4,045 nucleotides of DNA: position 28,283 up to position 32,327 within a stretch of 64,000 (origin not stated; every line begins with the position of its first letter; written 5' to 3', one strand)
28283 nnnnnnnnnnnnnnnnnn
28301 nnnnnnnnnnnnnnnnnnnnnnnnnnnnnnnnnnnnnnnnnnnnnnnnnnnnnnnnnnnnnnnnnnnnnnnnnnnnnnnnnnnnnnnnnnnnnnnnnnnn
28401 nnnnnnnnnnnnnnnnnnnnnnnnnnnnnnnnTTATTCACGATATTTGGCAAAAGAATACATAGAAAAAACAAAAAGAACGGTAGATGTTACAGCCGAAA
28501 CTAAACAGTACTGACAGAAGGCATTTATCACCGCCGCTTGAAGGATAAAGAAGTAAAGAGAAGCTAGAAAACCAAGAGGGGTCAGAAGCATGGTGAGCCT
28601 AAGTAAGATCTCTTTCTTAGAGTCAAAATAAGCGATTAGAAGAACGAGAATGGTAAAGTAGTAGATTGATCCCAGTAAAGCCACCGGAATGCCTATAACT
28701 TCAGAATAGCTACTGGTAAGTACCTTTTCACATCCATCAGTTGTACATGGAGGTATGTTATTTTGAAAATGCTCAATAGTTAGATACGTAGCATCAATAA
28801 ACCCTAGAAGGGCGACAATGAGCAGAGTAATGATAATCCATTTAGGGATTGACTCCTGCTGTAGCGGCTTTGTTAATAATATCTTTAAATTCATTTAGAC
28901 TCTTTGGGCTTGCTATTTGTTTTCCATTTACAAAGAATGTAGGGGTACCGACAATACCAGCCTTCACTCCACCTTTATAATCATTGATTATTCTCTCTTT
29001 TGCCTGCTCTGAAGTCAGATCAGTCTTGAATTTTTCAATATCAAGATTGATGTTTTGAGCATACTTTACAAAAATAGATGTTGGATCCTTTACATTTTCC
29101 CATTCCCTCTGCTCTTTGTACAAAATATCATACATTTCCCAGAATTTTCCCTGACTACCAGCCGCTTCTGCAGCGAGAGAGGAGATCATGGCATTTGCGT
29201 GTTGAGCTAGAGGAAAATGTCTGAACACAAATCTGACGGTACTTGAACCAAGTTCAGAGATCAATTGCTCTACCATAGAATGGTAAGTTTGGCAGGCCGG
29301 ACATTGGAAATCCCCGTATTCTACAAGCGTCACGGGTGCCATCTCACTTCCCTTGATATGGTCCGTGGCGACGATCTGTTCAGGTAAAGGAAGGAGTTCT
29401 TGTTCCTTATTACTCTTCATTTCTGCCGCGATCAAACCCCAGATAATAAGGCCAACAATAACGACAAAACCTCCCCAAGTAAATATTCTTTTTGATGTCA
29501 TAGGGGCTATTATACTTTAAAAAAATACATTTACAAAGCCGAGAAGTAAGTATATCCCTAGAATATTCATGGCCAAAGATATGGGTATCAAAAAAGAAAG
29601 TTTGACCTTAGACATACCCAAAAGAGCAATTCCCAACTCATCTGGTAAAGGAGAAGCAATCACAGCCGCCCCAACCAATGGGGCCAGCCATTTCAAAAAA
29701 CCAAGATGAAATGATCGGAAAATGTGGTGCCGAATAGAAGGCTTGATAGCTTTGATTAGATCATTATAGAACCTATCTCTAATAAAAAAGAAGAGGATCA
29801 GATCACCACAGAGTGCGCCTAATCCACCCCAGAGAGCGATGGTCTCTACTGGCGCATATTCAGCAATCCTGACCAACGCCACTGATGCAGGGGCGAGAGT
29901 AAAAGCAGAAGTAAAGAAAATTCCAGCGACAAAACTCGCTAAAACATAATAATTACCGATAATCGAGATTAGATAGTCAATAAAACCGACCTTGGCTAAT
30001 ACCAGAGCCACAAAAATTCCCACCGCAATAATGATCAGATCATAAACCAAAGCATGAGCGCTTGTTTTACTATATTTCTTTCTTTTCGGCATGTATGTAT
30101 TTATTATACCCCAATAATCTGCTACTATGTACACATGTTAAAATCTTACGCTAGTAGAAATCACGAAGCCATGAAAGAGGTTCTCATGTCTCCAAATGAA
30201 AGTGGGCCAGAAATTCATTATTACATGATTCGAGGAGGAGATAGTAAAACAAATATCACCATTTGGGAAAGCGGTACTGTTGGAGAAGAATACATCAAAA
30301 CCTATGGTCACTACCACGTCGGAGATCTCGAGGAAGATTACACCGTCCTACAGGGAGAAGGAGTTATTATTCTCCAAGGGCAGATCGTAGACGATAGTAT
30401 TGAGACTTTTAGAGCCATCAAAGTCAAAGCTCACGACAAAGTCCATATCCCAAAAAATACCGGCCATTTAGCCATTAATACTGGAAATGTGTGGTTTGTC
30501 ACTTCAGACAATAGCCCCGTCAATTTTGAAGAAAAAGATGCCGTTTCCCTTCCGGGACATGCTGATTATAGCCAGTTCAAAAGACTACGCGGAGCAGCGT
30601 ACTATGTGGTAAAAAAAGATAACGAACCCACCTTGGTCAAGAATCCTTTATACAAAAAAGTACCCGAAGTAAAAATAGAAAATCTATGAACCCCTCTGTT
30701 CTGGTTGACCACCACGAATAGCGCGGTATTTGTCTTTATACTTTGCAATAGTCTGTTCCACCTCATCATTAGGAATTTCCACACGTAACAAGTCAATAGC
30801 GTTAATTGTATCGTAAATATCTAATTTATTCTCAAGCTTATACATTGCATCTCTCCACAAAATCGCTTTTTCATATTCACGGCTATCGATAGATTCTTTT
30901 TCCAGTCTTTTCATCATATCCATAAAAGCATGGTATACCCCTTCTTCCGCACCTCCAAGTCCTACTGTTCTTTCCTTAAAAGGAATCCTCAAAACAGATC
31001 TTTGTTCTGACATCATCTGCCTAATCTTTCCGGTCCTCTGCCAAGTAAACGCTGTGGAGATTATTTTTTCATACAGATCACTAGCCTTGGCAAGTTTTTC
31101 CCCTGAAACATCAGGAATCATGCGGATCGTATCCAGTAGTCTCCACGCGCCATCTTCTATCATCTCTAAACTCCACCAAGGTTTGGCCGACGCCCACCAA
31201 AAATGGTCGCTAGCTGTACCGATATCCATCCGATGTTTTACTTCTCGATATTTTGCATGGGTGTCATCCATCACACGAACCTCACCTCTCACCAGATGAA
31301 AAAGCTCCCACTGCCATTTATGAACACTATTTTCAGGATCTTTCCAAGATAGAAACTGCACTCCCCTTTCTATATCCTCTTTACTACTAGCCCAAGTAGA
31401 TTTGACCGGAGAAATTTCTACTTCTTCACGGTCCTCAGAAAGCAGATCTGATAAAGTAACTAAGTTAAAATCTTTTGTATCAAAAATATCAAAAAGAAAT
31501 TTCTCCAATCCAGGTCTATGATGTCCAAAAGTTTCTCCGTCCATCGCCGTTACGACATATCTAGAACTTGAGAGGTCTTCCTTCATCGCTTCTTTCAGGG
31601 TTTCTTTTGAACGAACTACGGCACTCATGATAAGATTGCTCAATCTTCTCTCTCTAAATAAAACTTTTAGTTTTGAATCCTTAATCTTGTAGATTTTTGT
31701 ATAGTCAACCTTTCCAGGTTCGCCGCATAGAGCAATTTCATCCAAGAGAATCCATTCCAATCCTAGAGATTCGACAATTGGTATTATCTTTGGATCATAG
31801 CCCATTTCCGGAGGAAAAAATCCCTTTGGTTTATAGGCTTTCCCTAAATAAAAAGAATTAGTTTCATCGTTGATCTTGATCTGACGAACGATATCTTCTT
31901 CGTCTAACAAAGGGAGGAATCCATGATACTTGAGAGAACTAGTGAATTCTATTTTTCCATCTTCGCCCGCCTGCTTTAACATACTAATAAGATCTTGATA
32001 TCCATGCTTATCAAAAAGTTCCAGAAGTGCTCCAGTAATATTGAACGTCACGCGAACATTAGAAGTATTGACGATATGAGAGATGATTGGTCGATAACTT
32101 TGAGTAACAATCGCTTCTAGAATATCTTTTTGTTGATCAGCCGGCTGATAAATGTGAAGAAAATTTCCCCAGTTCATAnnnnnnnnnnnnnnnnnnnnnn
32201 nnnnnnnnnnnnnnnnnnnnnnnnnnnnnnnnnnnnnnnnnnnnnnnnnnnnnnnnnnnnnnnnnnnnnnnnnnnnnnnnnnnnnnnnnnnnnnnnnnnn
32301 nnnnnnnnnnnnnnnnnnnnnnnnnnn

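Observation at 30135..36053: Glycogen module with a PMM-phosphorylase fusion, an archaeal cupin-type PGI and a GH57 enzyme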

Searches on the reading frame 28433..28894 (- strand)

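Call 15: search_protein_families(library=pfam, proteins=[window:28433-28894:-], max_evalue=0.001)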
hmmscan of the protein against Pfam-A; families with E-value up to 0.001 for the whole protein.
window:28433-28894:- (153 aa): 1 family
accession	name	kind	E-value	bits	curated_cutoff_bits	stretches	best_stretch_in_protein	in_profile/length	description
PF07884.19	VKOR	-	4.9e-27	95.1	27.5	1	23-144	2-133/134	Vitamin K epoxide reductase family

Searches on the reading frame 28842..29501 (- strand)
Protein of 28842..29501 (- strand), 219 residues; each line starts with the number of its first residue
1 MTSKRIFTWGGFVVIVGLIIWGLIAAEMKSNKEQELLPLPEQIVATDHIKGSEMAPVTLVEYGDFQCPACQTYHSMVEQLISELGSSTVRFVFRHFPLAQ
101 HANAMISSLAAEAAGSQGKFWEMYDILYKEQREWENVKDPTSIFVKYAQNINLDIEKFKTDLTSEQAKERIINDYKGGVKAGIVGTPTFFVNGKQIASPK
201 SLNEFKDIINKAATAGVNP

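Call 15: search_protein_families(library=pfam, proteins=[window:28842-29501:-], max_evalue=0.001)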
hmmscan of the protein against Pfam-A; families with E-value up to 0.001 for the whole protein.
window:28842-29501:- (219 aa): 4 families
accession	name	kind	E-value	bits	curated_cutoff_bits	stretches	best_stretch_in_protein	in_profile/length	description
PF13462.12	Thioredoxin_4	-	1.1e-29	104.2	23.2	1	46-211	4-165/165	Thioredoxin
PF01323.26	DSBA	-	4.7e-16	59.6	25.6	1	58-209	1-190/191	DSBA-like thioredoxin domain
PF13743.12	Thioredoxin_5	-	6e-07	29.8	27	1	106-192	76-164/186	Thioredoxin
PF18400.7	Thioredoxin_12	-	3.9e-06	27.3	26.1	1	39-101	126-187/190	Thioredoxin-like domain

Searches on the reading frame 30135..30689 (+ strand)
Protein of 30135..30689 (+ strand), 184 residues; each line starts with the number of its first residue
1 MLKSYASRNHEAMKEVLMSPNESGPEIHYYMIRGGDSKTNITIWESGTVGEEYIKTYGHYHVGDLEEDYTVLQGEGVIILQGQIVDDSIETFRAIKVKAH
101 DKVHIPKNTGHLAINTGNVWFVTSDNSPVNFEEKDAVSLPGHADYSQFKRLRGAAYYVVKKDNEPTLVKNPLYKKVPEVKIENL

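Call 3: search_protein_families(library=pfam, proteins=[window:30135-30689:+], max_evalue=0.01)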
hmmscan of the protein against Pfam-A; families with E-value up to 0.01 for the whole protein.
window:30135-30689:+ (184 aa): 3 families
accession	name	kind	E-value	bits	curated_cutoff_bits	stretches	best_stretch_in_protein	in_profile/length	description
PF06560.17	GPI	-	2.5e-18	66.4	20.7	1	32-162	45-169/182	Glucose-6-phosphate isomerase (GPI)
PF07883.17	Cupin_2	-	0.0013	18.8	27.2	1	59-118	14-61/70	Cupin domain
PF14667.12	Polysacc_synt_C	-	0.0065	17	28.7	0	57-123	32-95/111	Polysaccharide biosynthesis C-terminal domain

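Call 4: search_protein_families(library=ncbifam, proteins=[window:30135-30689:+], max_evalue=0.01)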
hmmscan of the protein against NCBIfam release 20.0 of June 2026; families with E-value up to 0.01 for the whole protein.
window:30135-30689:+ (184 aa): 0 families

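Call 30: search_solved_structures(query=window:30135-30689:+, max_evalue=0.01, show_alignments=2)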
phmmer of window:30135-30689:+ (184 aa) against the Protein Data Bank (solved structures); distinct sequences matched with E-value up to 0.01: 15.
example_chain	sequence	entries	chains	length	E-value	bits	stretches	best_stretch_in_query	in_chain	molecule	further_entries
1j3p_A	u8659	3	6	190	1.2e-05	28.6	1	33-123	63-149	Phosphoglucose Isomerase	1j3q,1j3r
4lta_A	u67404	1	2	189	1.6e-05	28.1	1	33-174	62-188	Glucose-6-phosphate isomerase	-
4lul_A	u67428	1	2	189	3.1e-05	27.2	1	33-174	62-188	Glucose-6-phosphate isomerase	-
4luk_A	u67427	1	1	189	4.3e-05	26.7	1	33-174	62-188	Glucose-6-phosphate isomerase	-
1qxj_A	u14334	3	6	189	8e-05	25.8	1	33-174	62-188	Glucose-6-phosphate isomerase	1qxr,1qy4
1x7n_A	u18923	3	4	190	8.1e-05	25.8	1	33-174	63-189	Glucose-6-phosphate isomerase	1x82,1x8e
4lum_A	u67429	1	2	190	0.00011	25.3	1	33-174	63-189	Glucose-6-phosphate isomerase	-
2gc0_A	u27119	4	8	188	0.00029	24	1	33-123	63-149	Glucose-6-phosphate isomerase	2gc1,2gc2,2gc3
3wlv_A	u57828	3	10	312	0.0058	19.8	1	20-73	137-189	Urate oxidase | Uric acid degradation bifunctional protein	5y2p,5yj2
7cmn_A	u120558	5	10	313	0.0059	19.7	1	20-73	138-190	Uric acid degradation bifunctional protein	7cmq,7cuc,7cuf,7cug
1j2g_A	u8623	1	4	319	0.0061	19.7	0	20-73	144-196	Uricase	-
4xfp_A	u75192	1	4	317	0.0061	19.7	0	20-73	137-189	Urate oxidase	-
5yja_A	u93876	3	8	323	0.0063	19.7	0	20-73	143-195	Uric acid degradation bifunctional protein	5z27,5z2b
5ayj_A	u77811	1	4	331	0.0065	19.6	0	20-73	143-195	Uric acid degradation bifunctional protein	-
5y52_A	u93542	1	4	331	0.0065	19.6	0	20-73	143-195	Uric acid degradation bifunctional protein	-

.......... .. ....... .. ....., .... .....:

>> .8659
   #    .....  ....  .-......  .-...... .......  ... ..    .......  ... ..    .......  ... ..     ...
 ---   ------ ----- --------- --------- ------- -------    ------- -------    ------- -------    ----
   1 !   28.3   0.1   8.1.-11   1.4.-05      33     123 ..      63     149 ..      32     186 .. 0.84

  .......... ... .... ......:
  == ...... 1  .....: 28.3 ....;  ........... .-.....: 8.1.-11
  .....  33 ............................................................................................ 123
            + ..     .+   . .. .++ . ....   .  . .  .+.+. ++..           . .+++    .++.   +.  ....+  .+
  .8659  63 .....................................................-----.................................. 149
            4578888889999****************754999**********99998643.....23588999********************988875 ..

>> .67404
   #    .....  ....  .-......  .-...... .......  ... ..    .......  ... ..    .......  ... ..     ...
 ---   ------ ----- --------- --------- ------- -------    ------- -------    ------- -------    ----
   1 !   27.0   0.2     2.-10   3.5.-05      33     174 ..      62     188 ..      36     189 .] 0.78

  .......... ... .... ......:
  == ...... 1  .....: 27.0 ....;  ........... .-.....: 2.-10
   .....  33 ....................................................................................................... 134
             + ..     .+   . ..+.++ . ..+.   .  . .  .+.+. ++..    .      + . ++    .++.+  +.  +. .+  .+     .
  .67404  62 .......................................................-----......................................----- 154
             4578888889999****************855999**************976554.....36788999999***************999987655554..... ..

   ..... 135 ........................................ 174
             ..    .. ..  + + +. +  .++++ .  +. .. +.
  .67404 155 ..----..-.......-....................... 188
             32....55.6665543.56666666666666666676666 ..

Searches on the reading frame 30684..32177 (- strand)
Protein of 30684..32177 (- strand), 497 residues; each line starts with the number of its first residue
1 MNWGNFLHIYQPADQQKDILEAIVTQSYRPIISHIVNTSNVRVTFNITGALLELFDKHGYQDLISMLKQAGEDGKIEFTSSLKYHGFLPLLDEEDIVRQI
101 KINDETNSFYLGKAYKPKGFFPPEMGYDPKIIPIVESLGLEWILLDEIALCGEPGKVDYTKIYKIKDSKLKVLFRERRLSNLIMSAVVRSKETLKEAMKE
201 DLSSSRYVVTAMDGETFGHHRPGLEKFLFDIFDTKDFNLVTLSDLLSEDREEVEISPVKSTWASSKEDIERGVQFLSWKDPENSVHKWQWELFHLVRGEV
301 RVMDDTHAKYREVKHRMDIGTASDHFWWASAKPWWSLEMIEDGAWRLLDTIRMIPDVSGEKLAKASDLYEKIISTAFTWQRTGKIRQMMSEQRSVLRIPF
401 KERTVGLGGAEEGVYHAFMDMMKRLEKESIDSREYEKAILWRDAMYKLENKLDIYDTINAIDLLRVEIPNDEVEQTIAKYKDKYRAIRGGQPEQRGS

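Call 3: search_protein_families(library=pfam, proteins=[window:30684-32177:-], max_evalue=0.01)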
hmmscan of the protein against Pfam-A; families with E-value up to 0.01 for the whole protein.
window:30684-32177:- (497 aa): 1 family
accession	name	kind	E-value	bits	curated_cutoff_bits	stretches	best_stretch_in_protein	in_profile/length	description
PF03065.20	Glyco_hydro_57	-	1.5e-34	120.1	21.2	1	10-248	30-281/291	Glycosyl hydrolase family 57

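Call 4: search_protein_families(library=ncbifam, proteins=[window:30684-32177:-], max_evalue=0.01)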
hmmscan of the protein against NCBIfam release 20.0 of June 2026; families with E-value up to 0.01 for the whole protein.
window:30684-32177:- (497 aa): 2 families
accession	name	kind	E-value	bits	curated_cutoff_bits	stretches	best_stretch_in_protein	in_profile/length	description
NF041566.1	branchenz_Thermus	equivalog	3.6e-07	29.3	920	1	61-130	121-189/527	1,4-alpha-glucan branching protein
NF041133.1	branch_enz_Thcocales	equivalog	7.4e-07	28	1000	1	61-130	121-189/553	1,4-alpha-glucan branching protein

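Call 29: search_solved_structures(query=window:30684-32177:-, max_evalue=0.01, show_alignments=2)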
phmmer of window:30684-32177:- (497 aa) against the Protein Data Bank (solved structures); distinct sequences matched with E-value up to 0.01: 6.
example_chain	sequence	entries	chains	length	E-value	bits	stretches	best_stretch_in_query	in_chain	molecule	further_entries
1k1w_A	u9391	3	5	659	1.6e-08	36.8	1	7-248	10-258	4-ALPHA-GLUCANOTRANSFERASE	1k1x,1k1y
7e1y_A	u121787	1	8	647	1.7e-05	26.8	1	68-182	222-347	Glycoside hydrolase, family 57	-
2b5d_X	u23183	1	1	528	2e-05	26.6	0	191-264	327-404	alpha-Amylase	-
1ufa_A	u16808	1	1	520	3.1e-05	26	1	61-130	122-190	TT1467 protein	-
3p0b_A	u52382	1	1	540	3.5e-05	25.8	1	61-130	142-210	TT1467 protein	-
3n8t_A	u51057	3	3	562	0.0002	23.3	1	61-129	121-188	alpha-amylase, GH57 family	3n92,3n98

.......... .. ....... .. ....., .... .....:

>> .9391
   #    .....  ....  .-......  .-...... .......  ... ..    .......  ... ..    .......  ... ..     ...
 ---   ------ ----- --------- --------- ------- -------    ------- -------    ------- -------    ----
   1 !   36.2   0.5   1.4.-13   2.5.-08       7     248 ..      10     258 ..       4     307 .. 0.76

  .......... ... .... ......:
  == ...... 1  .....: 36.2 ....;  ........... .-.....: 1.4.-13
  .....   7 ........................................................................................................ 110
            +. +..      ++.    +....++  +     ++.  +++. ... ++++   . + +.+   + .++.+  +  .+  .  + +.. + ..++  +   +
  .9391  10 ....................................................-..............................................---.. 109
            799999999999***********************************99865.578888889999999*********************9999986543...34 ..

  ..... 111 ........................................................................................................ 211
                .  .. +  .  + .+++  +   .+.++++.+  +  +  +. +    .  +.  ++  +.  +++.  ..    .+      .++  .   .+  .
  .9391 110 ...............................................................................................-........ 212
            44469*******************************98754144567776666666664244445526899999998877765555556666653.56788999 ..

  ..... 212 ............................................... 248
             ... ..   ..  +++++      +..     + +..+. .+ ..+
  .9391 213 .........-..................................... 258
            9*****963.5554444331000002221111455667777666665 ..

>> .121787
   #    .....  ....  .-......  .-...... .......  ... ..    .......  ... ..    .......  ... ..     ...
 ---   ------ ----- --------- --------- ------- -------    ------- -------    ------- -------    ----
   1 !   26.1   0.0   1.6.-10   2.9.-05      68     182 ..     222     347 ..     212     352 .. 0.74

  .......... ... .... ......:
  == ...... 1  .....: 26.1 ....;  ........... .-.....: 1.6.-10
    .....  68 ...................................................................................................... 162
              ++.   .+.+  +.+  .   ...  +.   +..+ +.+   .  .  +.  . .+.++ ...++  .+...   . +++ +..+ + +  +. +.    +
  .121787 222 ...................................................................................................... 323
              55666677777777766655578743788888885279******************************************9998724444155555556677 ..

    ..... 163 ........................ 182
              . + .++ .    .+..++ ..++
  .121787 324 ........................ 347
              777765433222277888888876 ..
